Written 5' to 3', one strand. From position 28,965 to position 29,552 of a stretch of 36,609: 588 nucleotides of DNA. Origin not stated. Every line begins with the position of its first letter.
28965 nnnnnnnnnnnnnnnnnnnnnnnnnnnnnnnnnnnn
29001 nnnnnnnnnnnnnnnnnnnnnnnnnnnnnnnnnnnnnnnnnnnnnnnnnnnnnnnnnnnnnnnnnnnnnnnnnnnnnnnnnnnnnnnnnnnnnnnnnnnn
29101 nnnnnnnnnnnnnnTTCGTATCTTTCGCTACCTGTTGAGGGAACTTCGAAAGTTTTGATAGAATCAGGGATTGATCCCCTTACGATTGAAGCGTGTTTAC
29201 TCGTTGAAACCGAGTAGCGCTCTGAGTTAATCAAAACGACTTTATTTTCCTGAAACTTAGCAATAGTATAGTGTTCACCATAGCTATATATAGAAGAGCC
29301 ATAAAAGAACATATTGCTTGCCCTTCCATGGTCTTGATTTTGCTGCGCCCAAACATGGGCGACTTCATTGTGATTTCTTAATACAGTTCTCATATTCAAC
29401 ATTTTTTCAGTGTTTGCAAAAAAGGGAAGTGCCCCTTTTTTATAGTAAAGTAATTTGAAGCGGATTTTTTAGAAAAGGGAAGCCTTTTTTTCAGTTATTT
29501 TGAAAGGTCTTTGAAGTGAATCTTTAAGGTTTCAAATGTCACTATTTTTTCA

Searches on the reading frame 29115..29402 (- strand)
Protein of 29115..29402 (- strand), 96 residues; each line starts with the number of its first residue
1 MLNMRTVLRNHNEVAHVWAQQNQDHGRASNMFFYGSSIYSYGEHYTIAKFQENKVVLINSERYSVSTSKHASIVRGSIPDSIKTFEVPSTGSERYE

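Call 79: find_homologous_proteins(query=A3, max_evalue=0.001)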
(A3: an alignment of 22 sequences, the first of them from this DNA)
Query A3 (22 sequences) (96 aa, profile of the alignment): 719 proteins with E <= 0.001 among 2082 candidates; the best 120 are listed.
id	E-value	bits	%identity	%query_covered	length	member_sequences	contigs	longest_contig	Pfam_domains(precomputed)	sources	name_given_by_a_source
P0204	4.2e-32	128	54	91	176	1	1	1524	-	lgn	-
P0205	3.4e-31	125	53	72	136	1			-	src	-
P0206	8.9e-31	123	55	92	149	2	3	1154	-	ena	-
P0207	1.1e-30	123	39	89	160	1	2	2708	-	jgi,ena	jgi:hypothetical protein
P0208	1.9e-30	122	52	89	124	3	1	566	-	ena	-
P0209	2.0e-30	122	49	89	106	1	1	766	-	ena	-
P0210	2.2e-30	122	54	96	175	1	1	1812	-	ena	-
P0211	5.4e-30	121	53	90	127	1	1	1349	PF26096.1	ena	-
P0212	6.2e-30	121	52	89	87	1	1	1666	-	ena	-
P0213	1.1e-29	120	67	97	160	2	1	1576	-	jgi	-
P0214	1.5e-29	120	51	90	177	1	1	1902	-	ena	-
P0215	1.9e-29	119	45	90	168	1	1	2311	-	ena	-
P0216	2.0e-29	119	56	95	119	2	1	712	-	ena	-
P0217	2.8e-29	119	88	97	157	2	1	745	-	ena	-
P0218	4.9e-29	118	43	89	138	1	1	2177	-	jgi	-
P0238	2.8e-27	112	48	82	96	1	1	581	PF26096.1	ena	-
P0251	1.5e-26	110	36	94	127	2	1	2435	PF26096.1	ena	-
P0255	2.0e-26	110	43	88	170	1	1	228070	-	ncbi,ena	-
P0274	9.9e-26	107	44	81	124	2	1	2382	PF26096.1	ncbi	-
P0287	3.1e-25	106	46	74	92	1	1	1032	PF26096.1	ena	-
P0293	5.0e-25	105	47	74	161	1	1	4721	PF26096.1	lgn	-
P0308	1.2e-24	104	44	81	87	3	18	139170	-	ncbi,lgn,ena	-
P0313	1.6e-24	103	43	75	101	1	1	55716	PF26096.1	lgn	-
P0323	2.9e-24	103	41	76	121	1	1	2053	PF26096.1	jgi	jgi:hypothetical protein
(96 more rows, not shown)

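Call 80: find_encoding_contigs(protein=P0308, flank=6000, max_places=2)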
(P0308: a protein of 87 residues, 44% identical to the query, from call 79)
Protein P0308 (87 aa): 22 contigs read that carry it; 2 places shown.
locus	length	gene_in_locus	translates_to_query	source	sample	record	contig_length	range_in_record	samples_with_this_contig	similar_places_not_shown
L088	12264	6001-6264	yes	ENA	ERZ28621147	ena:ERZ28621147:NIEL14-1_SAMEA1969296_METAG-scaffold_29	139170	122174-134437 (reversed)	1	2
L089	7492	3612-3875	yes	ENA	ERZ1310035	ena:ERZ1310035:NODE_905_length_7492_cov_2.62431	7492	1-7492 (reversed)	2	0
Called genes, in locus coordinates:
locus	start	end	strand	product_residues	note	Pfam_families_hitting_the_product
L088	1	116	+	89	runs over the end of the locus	-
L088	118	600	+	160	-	-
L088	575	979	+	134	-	-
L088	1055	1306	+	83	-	-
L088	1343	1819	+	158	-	-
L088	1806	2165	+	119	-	-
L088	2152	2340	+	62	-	-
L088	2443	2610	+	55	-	-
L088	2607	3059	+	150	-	-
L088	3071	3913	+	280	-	-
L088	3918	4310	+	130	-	-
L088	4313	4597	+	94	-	-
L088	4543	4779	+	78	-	PF21977:DUF6926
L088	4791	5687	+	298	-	-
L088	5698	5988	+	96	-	-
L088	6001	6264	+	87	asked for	-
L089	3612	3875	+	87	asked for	-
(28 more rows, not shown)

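Call 81: find_encoding_contigs(protein=P0255, flank=6000, max_places=1)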
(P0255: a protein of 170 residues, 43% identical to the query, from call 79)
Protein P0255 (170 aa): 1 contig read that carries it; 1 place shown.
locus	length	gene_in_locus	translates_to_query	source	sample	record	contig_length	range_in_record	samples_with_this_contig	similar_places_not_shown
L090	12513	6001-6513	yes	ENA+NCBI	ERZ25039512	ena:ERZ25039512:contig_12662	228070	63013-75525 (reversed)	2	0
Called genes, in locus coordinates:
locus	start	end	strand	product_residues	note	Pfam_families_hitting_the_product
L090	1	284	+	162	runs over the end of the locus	PF19866:DUF6339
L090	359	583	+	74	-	-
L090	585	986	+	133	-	PF03852:Vsr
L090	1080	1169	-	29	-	-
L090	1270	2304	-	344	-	PF12802:MarR_2 (weak), PF13730:HTH_36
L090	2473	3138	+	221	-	-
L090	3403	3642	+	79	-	-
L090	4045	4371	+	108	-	-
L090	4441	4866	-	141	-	PF22522:DUF6998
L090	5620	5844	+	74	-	-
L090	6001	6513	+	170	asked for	-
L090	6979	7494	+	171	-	-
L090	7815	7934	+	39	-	-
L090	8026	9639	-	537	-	-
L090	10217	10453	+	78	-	PF13560:HTH_31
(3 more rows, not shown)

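Call 88: predict_structure(alignment_id=A3)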
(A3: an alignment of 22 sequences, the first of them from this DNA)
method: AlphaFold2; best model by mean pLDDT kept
length: 96 residues; sequences in the alignment: 22
mean_pLDDT: 89.9   pTM: 0.82
mean pLDDT of the five models: 89.9, 89.9, 89.1, 88.6, 87.3
residues with pLDDT >= 90: 75; 70-90: 12; 50-70: 4; < 50: 5
segments of 3 or more residues with pLDDT < 50: 94-96
pLDDT, mean of each block of 10 residues (from residue 1): 73 97 95 97 94 93 91 97 94 52
secondary structure, 60 per line:
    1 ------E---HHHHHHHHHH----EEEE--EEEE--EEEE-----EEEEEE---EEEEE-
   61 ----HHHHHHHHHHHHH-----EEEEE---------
elements in order: H11-20 E25-28 E31-34 E37-40 E46-51 E55-59 H65-77 E83-87

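Call 90: fold_search(model_id=the predicted structure, library=pdb)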
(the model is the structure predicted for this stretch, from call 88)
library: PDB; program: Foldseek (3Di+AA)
matches with E <= 10: 427; with E <= 0.001: 0
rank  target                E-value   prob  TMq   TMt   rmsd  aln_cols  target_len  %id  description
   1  8esr_y                2.4e-01  0.38  0.26  0.13   3.8        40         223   28  Ytm1 associated nascent 60S ribosome (-fkbp39) State 2 (released 2022-11-30)
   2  7ohw_y                2.9e-01  0.25  0.24  0.12   4.0        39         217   26  Nog1-TAP associated immature ribosomal particles from S. cerevisiae after rpL25 expression shut down, population B (released 2021-11-03)
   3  6n8j_y                3.6e-01  0.23  0.25  0.12   4.1        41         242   24  Cryo-EM structure of late nuclear (LN) pre-60S ribosomal subunit (released 2019-03-13)
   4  6ylg_y                3.9e-01  0.28  0.29  0.14   4.3        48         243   21  Rix1-Rea1 pre-60S particle - 60S core, body 1 (rigid body refinement) (released 2020-07-29)
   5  3jct_y                4.1e-01  0.33  0.28  0.12   3.1        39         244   23  Cryo-em structure of eukaryotic pre-60S ribosomal subunits (released 2016-06-01)
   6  7of1_y                4.1e-01  0.23  0.25  0.12   3.8        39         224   26  Nog1-TAP associated immature ribosomal particle population A from S. cerevisiae (released 2021-11-03)
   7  7ohx_y                5.0e-01  0.23  0.25  0.14   3.8        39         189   26  Nog1-TAP associated immature ribosomal particles from S. cerevisiae after rpL34 expression shut down, population A (released 2021-11-03)
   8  3j1z_P                5.0e-01  0.03  0.16  0.09  11.7        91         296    8  Inward-Facing Conformation of the Zinc Transporter YiiP revealed by Cryo-electron Microscopy (released 2012-10-10)
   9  8v87_y                5.4e-01  0.25  0.27  0.13   4.0        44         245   20  60S ribosome biogenesis intermediate (Dbp10 post-catalytic structure - Overall map) (released 2024-05-01)
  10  1rkq_A                5.4e-01  0.06  0.22  0.12   9.9       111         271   10  Crystal structure of HAD-like phosphatase yidA from E. coli (released 2004-03-09)
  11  8i9r_CN               6.6e-01  0.28  0.29  0.13   2.9        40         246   20  Cryo-EM structure of a Chaetomium thermophilum pre-60S ribosomal subunit - State 5S RNP (released 2023-05-17)
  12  5es9_B                8.6e-01  0.02  0.18  0.04  14.5       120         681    8  Crystal structure of the LgrA initiation module in the formylation state (released 2016-01-20)
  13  6yly_y                9.9e-01  0.15  0.27  0.14   4.2        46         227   22  pre-60S State NE2 (TAP-Flag-Nop53) (released 2020-07-29)
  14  1un2                  9.9e-01  0.09  0.34  0.21   8.3        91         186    9  Crystal structure of circularly permuted CPDSBA_Q100T99: Preserved Global Fold and Local Structural Adjustments (released 2003-09-26)
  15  1apa                  1.1e+00  0.10  0.32  0.15  10.4        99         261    8  X-RAY STRUCTURE OF A POKEWEED ANTIVIRAL PROTEIN, CODED BY A NEW GENOMIC CLONE, AT 0.23 NM RESOLUTION. A MODEL STRUCTURE  (released 1994-01-31)
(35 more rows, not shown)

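Call 100: search_solved_structures(query=A3, max_evalue=10)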
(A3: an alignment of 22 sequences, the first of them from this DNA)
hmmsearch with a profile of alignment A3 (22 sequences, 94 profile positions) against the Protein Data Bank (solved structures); distinct sequences matched with E-value up to 10: 3.
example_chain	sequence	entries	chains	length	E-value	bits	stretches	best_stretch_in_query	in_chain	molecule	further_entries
1uz3_A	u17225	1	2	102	0.48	13.7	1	59-86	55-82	EMSY PROTEIN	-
1utu_A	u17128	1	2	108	0.53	13.5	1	59-86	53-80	EMSY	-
2fmm_E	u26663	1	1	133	0.68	13.2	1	59-86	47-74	Protein EMSY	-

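Call 102: search_protein_families(library=padloc, proteins=[P0211], max_evalue=0.1)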
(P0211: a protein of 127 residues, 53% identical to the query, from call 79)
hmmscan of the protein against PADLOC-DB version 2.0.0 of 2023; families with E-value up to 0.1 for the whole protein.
P0211 (127 aa): 0 families
